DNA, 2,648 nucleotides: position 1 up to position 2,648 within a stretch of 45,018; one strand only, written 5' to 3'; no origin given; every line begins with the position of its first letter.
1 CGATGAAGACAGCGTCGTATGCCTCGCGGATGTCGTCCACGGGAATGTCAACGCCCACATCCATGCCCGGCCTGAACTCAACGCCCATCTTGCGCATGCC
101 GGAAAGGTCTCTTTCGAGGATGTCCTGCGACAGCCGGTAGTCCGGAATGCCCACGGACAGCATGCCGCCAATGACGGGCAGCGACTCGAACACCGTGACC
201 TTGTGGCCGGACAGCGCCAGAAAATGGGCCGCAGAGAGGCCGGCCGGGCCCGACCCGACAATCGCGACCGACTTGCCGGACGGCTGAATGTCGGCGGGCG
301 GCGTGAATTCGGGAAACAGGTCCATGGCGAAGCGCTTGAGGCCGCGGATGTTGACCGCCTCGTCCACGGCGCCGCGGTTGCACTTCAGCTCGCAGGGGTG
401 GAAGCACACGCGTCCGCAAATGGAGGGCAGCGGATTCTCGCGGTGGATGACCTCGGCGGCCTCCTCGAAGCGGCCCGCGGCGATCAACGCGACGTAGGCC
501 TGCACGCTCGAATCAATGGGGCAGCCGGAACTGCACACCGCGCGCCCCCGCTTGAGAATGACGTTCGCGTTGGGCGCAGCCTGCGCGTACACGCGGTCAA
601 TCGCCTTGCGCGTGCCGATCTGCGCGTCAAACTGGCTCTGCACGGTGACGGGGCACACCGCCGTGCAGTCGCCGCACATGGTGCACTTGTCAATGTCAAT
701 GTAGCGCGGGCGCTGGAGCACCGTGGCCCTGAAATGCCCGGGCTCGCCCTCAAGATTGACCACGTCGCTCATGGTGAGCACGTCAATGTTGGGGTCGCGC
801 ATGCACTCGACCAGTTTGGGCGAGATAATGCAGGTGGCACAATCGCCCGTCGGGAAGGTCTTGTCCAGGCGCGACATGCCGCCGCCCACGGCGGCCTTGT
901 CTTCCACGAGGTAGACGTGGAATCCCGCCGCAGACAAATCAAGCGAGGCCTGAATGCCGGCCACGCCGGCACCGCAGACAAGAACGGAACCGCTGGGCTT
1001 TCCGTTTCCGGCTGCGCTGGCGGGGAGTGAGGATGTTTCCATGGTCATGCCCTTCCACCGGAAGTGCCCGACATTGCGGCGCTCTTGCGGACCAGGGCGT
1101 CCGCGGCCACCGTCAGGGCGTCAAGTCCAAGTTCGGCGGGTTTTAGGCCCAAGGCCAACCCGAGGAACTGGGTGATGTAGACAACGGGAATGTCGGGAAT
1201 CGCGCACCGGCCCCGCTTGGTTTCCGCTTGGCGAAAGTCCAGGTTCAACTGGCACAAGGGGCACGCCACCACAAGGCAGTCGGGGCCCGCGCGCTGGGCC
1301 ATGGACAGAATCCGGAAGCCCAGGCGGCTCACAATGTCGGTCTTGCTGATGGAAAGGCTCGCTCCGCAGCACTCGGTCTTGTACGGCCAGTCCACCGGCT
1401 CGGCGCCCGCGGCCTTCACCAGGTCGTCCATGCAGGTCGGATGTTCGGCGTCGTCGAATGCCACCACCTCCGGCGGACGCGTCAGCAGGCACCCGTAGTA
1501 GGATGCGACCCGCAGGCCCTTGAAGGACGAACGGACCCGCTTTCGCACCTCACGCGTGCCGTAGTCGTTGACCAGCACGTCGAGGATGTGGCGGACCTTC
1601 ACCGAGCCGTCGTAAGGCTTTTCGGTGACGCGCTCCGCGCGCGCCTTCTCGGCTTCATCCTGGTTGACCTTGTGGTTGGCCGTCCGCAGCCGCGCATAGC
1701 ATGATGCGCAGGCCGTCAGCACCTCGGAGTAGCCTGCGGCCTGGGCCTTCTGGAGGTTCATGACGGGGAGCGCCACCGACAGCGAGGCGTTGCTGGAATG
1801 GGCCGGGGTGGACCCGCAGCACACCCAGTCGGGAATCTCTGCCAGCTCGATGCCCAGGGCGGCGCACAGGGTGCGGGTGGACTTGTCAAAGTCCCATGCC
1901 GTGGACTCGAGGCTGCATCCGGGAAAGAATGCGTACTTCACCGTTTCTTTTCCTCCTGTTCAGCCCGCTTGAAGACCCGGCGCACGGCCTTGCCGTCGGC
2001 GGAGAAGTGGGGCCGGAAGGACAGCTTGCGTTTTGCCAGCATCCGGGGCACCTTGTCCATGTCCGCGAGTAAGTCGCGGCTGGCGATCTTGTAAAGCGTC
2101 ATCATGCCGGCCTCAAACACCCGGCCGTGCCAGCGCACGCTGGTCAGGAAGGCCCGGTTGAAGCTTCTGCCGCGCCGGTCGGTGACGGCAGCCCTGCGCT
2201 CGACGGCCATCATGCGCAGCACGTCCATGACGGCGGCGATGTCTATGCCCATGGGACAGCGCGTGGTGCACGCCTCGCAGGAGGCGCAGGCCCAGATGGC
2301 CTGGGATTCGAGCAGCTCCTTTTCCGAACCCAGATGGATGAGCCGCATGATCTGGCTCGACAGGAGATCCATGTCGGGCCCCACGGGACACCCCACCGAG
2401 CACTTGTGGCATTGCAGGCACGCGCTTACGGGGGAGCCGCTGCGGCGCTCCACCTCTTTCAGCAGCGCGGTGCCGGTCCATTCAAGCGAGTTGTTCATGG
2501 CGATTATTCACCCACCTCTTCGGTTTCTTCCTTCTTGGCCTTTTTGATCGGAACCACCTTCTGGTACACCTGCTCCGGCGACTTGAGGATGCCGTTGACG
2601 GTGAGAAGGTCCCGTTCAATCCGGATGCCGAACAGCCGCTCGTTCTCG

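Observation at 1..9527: Eight-gene coupled operon joining HdrA(L)BC/MvhD to a split glutamate synthase and a MetF: candidate undescribed electron-bifurcating complex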

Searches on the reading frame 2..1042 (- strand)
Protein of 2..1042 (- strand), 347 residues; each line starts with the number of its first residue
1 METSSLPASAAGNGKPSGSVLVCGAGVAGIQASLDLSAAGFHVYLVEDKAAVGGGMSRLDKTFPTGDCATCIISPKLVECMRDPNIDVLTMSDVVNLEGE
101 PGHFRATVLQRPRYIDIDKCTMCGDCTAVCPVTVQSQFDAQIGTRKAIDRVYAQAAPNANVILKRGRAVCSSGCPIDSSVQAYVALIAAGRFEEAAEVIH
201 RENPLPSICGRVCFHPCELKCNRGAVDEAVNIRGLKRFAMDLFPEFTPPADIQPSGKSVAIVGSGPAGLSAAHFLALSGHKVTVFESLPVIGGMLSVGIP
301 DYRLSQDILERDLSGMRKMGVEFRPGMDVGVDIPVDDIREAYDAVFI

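Call 4: search_protein_families(library=pfam, proteins=[window:2-1042:-], max_evalue=0.01)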
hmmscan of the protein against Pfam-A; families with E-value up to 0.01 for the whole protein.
window:2-1042:- (347 aa): 22 families
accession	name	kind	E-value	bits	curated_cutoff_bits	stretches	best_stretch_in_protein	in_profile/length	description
PF14691.11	Fer4_20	-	1.7e-20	73.4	25.8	1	154-243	16-108/113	Dihydroprymidine dehydrogenase domain II, 4Fe-4S cluster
PF12831.13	FAD_oxidored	-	4.1e-14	53.1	27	2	259-299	2-42/416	FAD dependent oxidoreductase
PF07992.20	Pyr_redox_2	-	7.2e-14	52.3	26.1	2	258-310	2-57/291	Pyridine nucleotide-disulphide oxidoreductase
PF13450.12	NAD_binding_8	-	2e-13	50.8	21.9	1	261-295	1-35/68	NAD(P)-binding Rossmann-like domain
PF01946.23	Thi4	-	6.2e-10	39.2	26.2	2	258-295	19-57/235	Thi4 family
PF01266.30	DAO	-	1.7e-09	38.1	27.9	2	259-292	2-35/353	FAD dependent oxidoreductase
PF00890.30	FAD_binding_2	-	2.4e-09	37.3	20.4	1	259-293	2-36/414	FAD binding domain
PF00070.33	Pyr_redox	-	3.6e-09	37.4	22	1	258-291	1-34/82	Pyridine nucleotide-disulphide oxidoreductase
PF01494.25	FAD_binding_3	-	2.6e-08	33.9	22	1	258-287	3-32/349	FAD binding domain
PF03486.20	HI0933_like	-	5.5e-07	29.7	50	1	258-292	2-36/244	HI0933-like protein Rossmann domain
PF01262.27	AlaDh_PNT_C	-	1.9e-05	24.7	23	0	14-51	25-62/214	Alanine dehydrogenase/PNT, C-terminal domain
PF01134.28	GIDA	-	2e-05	24.3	22.1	0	20-50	2-32/391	Glucose inhibited division protein A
PF13237.11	Fer4_10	-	2.7e-05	24.4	25.5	1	114-140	3-22/53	4Fe-4S dicluster domain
PF12837.12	Fer4_6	-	8.8e-05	22.7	25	1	115-132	4-21/24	4Fe-4S binding domain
PF12797.12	Fer4_2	-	0.00013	22.1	24.5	1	113-132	3-22/22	4Fe-4S binding domain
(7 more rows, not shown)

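Call 5: search_protein_families(library=ncbifam, proteins=[window:2-1042:-], max_evalue=0.01)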
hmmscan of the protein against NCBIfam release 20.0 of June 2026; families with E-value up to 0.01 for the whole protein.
window:2-1042:- (347 aa): 122 families (the best 25 are shown)
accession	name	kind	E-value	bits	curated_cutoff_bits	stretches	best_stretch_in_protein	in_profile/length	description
NF009410.0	PRK12771.1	subfamily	1.7e-69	234.9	516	2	159-347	39-229/566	NAD(P)-binding protein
NF040770.1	hetero_SS_HdrA2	exception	1.3e-55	188.9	1100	2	19-174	141-300/777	CoB-CoM heterodisulfide reductase HdrA2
NF010590.0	PRK13984.1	equivalog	1e-53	182.4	946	1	168-347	196-379/611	putative oxidoreductase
NF009454.0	PRK12814.1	equivalog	2.1e-53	181.7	916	1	168-347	102-284/657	putative NADPH-dependent glutamate synthase small subunit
TIGR01316.1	gltA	equivalog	2e-46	158.7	471.75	1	164-347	32-224/449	NADPH-dependent glutamate synthase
TIGR03315.1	Se_ygfK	equivalog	5e-46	156.7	835.3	1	168-346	445-626/1012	putative selenate reductase subunit YgfK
NF009414.0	PRK12778.1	equivalog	1e-45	156.3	1103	1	154-347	323-523/752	bifunctional dihydroorotate dehydrogenase B NAD binding subunit/NADPH-dependent glutamate synthase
TIGR01317.1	GOGAT_sm_gam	subfamily_domain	3.8e-45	154.7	447.7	1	165-346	47-233/485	glutamate synthase small subunit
TIGR01318.1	gltD_gamma_fam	subfamily_domain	3.3e-44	151.3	482.95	1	153-347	33-232/467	glutamate synthase, small subunit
NF045663.1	diclust_near_Sec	equivalog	1.5e-43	149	530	1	167-347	17-195/759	pyridine nucleotide-disulfide oxidoreductase/dicluster-binding protein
NF009408.0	PRK12769.1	equivalog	1.6e-39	135.6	1003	1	153-347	218-418/659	formate-dependent uric acid utilization protein AegA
NF041891.1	hdrA_Methbact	equivalog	2e-37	128.9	1300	2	18-170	134-290/762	ferredoxin:CoB-CoM heterodisulfide reductase subunit HdrA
NF009451.0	PRK12809.1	equivalog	8.3e-35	120.2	1154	1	165-347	214-401/639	formate-dependent uric acid utilization protein YgfT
NF009413.0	PRK12775.1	equivalog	1.5e-34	119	1895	1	158-347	329-523/1006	putative trifunctional 2-polyprenylphenol hydroxylase/glutamate synthase subunit beta/ferritin domain-containing protein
NF041778.1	hetero_SS_HdrA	equivalog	2e-34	118.5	1400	1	20-162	145-290/771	ferredoxin:CoB-CoM heterodisulfide reductase subunit HdrA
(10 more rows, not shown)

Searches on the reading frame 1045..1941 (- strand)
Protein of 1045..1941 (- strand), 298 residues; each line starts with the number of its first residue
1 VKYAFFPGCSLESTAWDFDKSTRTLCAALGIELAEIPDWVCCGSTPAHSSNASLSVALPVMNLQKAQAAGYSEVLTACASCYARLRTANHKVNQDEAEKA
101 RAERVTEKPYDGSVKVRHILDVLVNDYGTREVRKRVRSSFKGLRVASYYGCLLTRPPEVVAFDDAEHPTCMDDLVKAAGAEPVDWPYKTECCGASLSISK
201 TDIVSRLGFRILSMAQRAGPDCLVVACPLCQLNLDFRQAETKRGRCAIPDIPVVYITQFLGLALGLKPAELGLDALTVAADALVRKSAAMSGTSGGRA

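Call 4: search_protein_families(library=pfam, proteins=[window:1045-1941:-], max_evalue=0.01)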
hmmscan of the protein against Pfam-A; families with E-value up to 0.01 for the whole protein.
window:1045-1941:- (298 aa): 1 family
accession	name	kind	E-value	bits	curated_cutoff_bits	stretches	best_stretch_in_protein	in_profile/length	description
PF02754.22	CCG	-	9e-23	80.6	20.6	2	3-85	1-84/85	Cysteine-rich domain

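Call 5: search_protein_families(library=ncbifam, proteins=[window:1045-1941:-], max_evalue=0.01)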
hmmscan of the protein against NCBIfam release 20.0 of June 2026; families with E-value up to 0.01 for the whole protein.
window:1045-1941:- (298 aa): 8 families
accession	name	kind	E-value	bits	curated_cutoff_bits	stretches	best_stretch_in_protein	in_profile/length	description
TIGR03288.1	CoB_CoM_SS_B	equivalog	1.7e-52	178.5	345.15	1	2-286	1-289/290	CoB--CoM heterodisulfide reductase subunit B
NF042965.1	MFR_anch_SdhE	equivalog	2.7e-46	158.4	500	1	2-280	2-278/282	8-methylmenaquinol:fumarate reductase membrane anchor subunit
NF041780.1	hetero_SS_HdrB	equivalog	1.2e-20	74.1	450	1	9-285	12-303/304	ferredoxin:CoB-CoM heterodisulfide reductase subunit HdrB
NF045670.1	quin_L_LdhH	equivalog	9.3e-16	57.2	800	1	2-234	468-685/706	L-lactate dehydrogenase (quinone) large subunit LdhH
NF004898.0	PRK06259.1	equivalog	1.5e-12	46.9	385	1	2-259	263-483/488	fumarate reductase (CoM/CoB) subunit TfrB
NF008369.0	PRK11168.1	equivalog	3.5e-06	26.2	278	1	3-102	169-269/401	anaerobic glycerol-3-phosphate dehydrogenase subunit C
NF008434.0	PRK11274.1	equivalog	3.5e-06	26.2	333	1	7-235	174-389/409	glycolate oxidase subunit GlcF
NF045663.1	diclust_near_Sec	equivalog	6.8e-06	24.4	530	1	2-94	421-512/759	pyridine nucleotide-disulfide oxidoreductase/dicluster-binding protein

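Call 86: search_solved_structures(query=window:1045-1941:-, max_evalue=0.00001, show_alignments=1)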
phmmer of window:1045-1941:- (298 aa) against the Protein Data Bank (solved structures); distinct sequences matched with E-value up to 0.00001: 5.
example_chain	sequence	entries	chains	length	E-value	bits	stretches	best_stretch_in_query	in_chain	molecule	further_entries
8rvu_b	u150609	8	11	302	3.1e-46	161.4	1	1-288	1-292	H(2):CoB-CoM heterodisulfide,ferredoxin reductase subunit B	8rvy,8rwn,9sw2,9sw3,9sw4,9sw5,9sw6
9sfi_C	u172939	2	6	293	1.6e-45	159.1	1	1-286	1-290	H(2)/formate:CoB-CoM heterodisulfide,ferredoxin reductase subunit B2 | Heterodisulfide reductase subunit B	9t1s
8rvv_B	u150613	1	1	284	6e-45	157.2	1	1-278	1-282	H(2):CoB-CoM heterodisulfide,ferredoxin reductase subunit B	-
5odc_B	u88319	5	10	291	3e-43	151.6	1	1-286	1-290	Heterodisulfide reductase, subunit B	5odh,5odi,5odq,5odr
7bkb_B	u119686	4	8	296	2e-36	129.2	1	2-279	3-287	CoB--CoM heterodisulfide reductase subunit B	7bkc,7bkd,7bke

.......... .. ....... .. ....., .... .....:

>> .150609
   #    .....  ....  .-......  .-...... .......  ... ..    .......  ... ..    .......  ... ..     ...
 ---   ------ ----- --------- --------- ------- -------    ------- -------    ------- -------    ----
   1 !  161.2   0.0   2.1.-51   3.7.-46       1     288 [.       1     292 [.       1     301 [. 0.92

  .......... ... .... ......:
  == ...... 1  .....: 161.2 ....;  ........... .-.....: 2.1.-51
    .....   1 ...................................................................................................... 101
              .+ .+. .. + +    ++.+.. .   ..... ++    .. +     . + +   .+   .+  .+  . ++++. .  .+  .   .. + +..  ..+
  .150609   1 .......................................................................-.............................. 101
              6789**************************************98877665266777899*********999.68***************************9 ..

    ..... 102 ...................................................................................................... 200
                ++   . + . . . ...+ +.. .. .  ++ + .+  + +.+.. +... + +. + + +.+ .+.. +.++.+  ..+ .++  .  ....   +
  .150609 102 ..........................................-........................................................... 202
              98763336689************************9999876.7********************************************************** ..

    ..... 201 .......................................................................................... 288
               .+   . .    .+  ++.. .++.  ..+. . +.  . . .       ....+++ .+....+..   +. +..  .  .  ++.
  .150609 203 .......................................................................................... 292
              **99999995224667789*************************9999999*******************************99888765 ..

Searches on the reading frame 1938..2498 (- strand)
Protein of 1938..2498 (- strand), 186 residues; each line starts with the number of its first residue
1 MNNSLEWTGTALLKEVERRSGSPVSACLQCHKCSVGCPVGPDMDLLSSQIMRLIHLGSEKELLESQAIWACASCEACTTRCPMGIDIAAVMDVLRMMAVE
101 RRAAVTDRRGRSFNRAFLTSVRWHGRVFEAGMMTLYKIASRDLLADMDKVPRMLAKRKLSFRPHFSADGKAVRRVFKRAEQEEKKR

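Call 4: search_protein_families(library=pfam, proteins=[window:1938-2498:-], max_evalue=0.01)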
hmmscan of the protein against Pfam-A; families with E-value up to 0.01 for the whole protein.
window:1938-2498:- (186 aa): 7 families
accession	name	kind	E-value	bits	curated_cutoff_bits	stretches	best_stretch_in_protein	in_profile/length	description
PF13183.11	Fer4_8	-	6.2e-10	39.9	27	1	24-85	2-68/68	4Fe-4S dicluster domain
PF13534.11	Fer4_17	-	9.9e-10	39.3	22.2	1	26-86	1-61/61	4Fe-4S dicluster domain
PF13187.11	Fer4_9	-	3.4e-08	33.8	27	1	26-84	1-50/52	4Fe-4S dicluster domain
PF13746.11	Fer4_18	-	8.2e-07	29.7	27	1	58-91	48-81/114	4Fe-4S dicluster domain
PF13237.11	Fer4_10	-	7.9e-05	22.9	25.5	1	25-82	7-53/53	4Fe-4S dicluster domain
PF12838.12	Fer4_7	-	0.0037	18.1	27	0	27-85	2-52/52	4Fe-4S dicluster domain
PF13484.11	Fer4_16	-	0.0081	17.4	30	0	71-83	2-14/66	4Fe-4S double cluster binding domain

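Call 5: search_protein_families(library=ncbifam, proteins=[window:1938-2498:-], max_evalue=0.01)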
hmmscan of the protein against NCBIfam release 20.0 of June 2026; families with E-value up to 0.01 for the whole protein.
window:1938-2498:- (186 aa): 25 families
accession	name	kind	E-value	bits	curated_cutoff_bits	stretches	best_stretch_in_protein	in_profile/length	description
TIGR03290.1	CoB_CoM_SS_C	equivalog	4.4e-17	62.4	160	1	25-103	2-80/144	CoB--CoM heterodisulfide reductase subunit C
NF038018.1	qmoC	equivalog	9e-17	61.6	300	1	13-105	6-98/360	quinone-interacting membrane-bound oxidoreductase complex subunit QmoC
NF041779.1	hetero_SS_HdrC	equivalog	1.7e-12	47.2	350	1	24-103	30-108/198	ferredoxin:CoB-CoM heterodisulfide reductase subunit HdrC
NF041890.1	hdrC_Methbact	equivalog_domain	4.1e-12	46.1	270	1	11-105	15-108/192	ferredoxin:CoB-CoM heterodisulfide reductase subunit HdrC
NF045670.1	quin_L_LdhH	equivalog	4.9e-08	31.7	800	1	69-184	354-463/706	L-lactate dehydrogenase (quinone) large subunit LdhH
NF004898.0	PRK06259.1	equivalog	1.3e-07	30.7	385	1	22-105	131-223/488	fumarate reductase (CoM/CoB) subunit TfrB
NF009227.0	PRK12577.1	equivalog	2.2e-07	29.9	349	1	64-185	204-328/330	succinate dehydrogenase/fumarate reductase iron-sulfur subunit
NF042952.1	MFR_FeS_SdhB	equivalog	4.7e-07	29.1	600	1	66-130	199-262/320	8-methylmenaquinol:fumarate reductase iron-sulfur subunit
TIGR01945.1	rnfC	subfamily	5.7e-07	28.4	245.95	1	13-89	352-422/435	RnfABCDGE type electron transport complex subunit C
NF045724.1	ferredox_TmcB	equivalog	9.9e-07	27.7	735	1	68-98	98-128/430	electron transfer complex ferredoxin TmcB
NF008369.0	PRK11168.1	equivalog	4.3e-06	25.9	278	1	24-125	10-107/401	anaerobic glycerol-3-phosphate dehydrogenase subunit C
NF004616.0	PRK05950.1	subfamily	5e-06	25.8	228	1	61-102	196-237/238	succinate dehydrogenase iron-sulfur subunit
NF045796.1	DsrK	equivalog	6.2e-06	25.1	400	1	68-96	117-145/453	sulfate reduction electron transfer complex DsrMKJOP subunit DsrK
NF045711.1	sulf_resp_HmcF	equivalog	3.4e-05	22.8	750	1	68-98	116-147/457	sulfate respiration complex iron-sulfur protein HmcF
NF008434.0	PRK11274.1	equivalog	3.5e-05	22.9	333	1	26-133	24-138/409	glycolate oxidase subunit GlcF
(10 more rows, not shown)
